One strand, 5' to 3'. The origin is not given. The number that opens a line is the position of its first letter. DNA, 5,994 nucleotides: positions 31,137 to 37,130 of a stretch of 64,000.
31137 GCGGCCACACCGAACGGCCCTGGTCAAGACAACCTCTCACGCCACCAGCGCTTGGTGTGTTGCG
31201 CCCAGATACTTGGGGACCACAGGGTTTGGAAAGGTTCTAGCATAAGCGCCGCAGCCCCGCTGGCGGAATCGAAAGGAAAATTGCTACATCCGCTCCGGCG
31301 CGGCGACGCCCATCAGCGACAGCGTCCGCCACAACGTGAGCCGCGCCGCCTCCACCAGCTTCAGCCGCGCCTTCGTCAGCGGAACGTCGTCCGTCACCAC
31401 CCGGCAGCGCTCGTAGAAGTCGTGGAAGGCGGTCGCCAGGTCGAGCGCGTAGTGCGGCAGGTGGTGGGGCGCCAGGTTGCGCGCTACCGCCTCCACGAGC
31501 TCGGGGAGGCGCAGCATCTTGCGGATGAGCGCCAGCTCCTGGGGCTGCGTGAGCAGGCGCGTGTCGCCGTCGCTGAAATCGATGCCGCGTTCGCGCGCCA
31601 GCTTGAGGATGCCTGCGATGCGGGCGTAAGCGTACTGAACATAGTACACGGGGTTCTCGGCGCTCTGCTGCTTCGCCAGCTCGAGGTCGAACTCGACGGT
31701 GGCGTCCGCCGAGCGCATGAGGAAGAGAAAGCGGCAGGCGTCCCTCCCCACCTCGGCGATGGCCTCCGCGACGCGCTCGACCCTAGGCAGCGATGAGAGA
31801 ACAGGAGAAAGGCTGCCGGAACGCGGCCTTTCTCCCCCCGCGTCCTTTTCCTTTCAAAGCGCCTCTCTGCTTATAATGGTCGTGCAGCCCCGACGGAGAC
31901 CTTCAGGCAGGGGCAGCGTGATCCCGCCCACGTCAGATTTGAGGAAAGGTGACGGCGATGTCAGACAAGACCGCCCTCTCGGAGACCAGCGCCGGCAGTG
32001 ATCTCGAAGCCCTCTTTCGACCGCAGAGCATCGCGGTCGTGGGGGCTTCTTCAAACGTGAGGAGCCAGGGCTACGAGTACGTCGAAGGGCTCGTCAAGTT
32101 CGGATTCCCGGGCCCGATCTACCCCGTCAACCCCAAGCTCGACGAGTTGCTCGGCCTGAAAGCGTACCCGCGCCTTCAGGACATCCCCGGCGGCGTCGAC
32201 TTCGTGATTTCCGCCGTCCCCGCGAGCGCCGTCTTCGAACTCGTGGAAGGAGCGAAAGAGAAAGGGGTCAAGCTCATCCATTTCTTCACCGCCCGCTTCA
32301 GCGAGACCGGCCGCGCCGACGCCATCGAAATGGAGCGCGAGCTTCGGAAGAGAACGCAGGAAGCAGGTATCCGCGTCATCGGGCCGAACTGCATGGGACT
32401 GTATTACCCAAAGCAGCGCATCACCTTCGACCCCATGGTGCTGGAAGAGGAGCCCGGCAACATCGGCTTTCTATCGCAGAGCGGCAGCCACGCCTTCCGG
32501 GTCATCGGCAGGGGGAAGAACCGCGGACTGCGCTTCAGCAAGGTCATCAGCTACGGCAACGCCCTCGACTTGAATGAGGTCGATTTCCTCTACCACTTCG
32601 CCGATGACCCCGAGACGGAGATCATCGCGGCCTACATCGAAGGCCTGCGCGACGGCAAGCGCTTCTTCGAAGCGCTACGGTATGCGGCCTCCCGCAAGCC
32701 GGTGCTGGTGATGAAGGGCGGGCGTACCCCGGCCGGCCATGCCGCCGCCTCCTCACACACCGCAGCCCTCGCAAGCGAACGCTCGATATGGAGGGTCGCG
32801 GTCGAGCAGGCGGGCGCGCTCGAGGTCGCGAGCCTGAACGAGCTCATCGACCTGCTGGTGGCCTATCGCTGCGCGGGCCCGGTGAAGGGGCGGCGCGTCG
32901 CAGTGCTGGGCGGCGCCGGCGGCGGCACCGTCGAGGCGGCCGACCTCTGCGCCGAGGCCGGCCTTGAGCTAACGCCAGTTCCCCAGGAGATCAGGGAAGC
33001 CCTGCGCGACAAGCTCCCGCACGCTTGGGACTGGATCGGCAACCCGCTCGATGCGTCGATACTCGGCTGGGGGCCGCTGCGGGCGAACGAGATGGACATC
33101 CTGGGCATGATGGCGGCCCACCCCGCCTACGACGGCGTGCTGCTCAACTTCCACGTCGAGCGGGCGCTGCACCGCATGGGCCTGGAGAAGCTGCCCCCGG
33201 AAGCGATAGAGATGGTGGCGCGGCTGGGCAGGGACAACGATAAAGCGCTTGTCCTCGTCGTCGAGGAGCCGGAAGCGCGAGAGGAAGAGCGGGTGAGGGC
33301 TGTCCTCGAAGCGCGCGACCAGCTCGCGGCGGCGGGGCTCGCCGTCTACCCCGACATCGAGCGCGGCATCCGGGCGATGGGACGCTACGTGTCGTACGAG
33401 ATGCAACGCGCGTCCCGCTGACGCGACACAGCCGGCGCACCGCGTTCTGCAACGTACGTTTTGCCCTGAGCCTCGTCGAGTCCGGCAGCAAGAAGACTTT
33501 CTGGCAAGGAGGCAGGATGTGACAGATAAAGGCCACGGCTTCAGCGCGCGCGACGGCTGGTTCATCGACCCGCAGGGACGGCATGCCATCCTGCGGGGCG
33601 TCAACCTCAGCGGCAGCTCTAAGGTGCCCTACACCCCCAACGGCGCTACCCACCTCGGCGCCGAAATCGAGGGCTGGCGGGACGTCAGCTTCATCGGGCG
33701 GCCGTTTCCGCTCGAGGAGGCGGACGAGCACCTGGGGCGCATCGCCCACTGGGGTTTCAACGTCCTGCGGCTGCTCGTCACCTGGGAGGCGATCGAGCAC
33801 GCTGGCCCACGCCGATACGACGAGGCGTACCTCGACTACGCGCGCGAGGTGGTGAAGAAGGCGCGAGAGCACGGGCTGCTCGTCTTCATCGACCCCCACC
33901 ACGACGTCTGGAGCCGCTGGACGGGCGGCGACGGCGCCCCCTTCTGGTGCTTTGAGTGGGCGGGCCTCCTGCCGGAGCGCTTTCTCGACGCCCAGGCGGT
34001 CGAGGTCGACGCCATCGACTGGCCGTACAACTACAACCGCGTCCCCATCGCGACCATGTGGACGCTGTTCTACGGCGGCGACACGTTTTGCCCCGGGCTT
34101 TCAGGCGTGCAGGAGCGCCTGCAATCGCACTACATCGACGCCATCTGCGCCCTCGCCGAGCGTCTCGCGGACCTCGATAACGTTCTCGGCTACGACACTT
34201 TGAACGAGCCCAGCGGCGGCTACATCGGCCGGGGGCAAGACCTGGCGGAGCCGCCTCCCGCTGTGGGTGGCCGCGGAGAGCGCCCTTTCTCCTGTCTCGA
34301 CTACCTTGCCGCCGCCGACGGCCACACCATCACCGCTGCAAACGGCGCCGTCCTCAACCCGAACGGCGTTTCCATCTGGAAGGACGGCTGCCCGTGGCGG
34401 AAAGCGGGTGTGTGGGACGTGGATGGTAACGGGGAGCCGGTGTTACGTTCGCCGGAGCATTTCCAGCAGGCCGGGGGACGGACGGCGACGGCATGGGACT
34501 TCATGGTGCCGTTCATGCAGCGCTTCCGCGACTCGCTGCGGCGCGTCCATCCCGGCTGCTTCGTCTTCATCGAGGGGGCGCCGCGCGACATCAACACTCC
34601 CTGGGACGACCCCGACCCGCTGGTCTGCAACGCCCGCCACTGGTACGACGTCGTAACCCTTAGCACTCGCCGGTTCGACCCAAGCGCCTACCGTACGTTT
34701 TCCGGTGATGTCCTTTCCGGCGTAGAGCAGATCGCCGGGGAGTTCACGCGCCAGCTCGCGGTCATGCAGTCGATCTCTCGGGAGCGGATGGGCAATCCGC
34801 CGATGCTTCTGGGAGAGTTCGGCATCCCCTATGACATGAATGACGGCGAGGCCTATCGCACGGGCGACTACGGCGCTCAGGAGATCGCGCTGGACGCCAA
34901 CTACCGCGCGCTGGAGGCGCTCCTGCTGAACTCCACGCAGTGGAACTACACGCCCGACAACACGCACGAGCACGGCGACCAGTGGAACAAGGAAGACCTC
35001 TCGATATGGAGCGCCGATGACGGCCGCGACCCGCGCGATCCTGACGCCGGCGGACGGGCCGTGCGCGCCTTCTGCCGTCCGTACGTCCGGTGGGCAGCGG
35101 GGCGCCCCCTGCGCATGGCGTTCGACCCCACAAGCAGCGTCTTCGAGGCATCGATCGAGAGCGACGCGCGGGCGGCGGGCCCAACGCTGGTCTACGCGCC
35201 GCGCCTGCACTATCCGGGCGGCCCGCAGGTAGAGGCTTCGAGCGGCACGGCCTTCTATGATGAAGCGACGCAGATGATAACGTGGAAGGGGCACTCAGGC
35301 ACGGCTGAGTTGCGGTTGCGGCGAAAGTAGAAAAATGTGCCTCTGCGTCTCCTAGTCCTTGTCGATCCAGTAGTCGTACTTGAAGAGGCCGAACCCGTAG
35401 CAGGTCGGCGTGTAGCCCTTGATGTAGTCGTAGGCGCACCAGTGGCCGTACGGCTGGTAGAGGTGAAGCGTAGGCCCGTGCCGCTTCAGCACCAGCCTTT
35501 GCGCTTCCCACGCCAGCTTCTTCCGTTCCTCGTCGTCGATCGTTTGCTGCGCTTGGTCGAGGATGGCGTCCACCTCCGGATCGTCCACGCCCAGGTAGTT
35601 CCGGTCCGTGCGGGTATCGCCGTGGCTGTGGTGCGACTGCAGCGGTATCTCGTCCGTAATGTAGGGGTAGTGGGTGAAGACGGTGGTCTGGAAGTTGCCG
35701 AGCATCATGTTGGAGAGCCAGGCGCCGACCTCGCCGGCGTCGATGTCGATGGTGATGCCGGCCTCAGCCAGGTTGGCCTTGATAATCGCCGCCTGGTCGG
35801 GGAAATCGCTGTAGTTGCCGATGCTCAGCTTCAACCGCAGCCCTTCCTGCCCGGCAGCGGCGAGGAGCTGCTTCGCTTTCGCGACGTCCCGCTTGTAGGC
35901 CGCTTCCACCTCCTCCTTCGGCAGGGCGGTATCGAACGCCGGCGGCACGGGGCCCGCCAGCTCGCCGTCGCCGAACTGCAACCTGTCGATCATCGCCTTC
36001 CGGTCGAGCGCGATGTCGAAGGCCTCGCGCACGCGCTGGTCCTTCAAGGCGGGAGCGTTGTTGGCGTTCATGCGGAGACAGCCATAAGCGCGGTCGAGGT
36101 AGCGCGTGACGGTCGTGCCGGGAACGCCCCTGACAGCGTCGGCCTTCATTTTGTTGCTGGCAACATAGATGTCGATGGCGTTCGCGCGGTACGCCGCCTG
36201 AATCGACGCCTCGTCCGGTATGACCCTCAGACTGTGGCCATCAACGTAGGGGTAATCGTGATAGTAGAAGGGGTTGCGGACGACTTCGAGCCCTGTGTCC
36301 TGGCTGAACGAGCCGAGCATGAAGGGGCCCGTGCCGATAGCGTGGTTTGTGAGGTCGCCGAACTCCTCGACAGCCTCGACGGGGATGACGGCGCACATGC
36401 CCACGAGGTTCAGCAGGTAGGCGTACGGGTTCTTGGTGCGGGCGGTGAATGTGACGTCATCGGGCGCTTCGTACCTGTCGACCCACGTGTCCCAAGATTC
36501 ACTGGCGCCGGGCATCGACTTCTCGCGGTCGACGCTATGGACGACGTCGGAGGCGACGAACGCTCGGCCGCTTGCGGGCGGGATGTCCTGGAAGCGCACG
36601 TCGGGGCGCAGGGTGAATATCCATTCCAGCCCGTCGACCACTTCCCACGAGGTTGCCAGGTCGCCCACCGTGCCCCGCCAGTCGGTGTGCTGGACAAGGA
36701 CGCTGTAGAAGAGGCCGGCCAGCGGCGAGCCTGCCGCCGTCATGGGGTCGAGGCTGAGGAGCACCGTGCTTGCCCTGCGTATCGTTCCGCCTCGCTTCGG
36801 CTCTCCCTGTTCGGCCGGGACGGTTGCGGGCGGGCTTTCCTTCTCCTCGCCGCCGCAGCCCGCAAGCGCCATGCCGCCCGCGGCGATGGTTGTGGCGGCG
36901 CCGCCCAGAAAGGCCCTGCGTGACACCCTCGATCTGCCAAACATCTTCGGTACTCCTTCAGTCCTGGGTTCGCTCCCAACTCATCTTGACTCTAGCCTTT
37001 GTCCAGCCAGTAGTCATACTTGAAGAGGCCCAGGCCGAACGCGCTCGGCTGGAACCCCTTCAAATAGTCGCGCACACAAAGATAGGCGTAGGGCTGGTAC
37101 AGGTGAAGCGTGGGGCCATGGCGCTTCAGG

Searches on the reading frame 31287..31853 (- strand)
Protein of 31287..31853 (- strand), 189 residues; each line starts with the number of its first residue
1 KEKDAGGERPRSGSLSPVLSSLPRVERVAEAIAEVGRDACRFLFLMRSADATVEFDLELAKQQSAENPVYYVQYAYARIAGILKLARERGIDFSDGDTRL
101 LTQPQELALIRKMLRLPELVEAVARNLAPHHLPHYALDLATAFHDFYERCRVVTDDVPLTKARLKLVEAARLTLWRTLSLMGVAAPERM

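Call 11: search_protein_families(library=pfam, proteins=[window:31287-31853:-], max_evalue=0.001)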
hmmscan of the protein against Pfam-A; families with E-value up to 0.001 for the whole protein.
window:31287-31853:- (189 aa): 1 family
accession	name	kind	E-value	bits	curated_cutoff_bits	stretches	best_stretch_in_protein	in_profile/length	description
PF05746.21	DALR_1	-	1.7e-32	112.4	22.3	1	72-189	1-117/117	DALR anticodon binding domain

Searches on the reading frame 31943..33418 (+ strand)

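Call 11: search_protein_families(library=pfam, proteins=[window:31943-33418:+], max_evalue=0.001)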
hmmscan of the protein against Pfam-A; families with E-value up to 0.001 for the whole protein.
window:31943-33418:+ (492 aa): 3 families
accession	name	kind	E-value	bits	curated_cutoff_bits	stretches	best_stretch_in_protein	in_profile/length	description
PF13607.11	Succ_CoA_lig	-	6.2e-46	156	27.4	1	171-305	1-135/138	Succinyl-CoA ligase like flavodoxin domain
PF13380.12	CoA_binding_2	-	4.7e-23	82.3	22.8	1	29-155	2-115/116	CoA binding domain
PF02629.25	CoA_binding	-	1.5e-08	35.7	22.3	1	27-117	3-96/97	CoA binding domain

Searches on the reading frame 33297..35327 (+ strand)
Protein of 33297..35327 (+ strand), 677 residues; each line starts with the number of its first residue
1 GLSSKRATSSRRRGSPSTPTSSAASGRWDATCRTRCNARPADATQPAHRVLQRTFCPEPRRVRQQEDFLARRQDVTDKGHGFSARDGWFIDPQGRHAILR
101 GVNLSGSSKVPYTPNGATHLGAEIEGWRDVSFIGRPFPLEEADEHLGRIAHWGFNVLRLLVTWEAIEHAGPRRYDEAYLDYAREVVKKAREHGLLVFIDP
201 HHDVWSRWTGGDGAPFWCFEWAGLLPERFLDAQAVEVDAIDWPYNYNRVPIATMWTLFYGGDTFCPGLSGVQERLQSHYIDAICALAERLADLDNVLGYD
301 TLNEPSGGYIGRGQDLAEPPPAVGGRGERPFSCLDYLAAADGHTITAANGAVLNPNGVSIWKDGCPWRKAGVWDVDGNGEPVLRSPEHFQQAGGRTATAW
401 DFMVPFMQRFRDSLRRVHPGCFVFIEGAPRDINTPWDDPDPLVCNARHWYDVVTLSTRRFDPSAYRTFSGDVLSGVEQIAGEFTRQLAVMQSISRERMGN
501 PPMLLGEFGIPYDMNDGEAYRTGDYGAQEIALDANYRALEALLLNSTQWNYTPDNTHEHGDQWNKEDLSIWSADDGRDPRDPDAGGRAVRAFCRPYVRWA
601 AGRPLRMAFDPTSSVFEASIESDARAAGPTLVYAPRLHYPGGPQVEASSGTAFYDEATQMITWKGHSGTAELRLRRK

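Call 11: search_protein_families(library=pfam, proteins=[window:33297-35327:+], max_evalue=0.001)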
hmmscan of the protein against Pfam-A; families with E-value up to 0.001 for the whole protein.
window:33297-35327:+ (677 aa): 2 families
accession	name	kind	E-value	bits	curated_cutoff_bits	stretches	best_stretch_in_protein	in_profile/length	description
PF00150.24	Cellulase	-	9.5e-14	52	23.5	1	141-307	22-132/272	Cellulase (glycosyl hydrolase family 5)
PF18564.7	Glyco_hydro_5_C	-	5.9e-13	49.6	22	1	594-668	1-80/87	Glycoside hydrolase family 5 C-terminal domain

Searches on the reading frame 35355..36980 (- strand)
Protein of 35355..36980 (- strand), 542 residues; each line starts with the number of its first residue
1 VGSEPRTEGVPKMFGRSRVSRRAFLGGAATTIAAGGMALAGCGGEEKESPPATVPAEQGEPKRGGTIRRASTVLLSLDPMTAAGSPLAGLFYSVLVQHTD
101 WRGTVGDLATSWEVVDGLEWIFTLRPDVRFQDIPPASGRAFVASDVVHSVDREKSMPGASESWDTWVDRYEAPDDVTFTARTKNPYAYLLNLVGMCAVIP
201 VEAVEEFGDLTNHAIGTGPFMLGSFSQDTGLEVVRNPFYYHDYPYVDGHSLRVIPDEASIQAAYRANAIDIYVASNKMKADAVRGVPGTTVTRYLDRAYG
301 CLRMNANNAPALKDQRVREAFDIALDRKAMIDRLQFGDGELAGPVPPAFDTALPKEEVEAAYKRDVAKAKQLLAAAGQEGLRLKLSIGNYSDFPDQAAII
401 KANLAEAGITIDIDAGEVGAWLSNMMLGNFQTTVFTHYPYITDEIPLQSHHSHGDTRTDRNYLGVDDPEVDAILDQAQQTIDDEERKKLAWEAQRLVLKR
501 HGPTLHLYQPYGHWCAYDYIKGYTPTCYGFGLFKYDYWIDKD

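Call 12: search_protein_families(library=pfam, proteins=[window:35355-36980:-], max_evalue=0.001)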
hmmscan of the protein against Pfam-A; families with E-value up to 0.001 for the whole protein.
window:35355-36980:- (542 aa): 1 family
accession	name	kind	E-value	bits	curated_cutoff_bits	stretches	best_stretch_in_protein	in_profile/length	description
PF00496.27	SBP_bac_5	-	1.7e-59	202.2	32.4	1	105-443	3-352/368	Bacterial extracellular solute-binding proteins, family 5 Middle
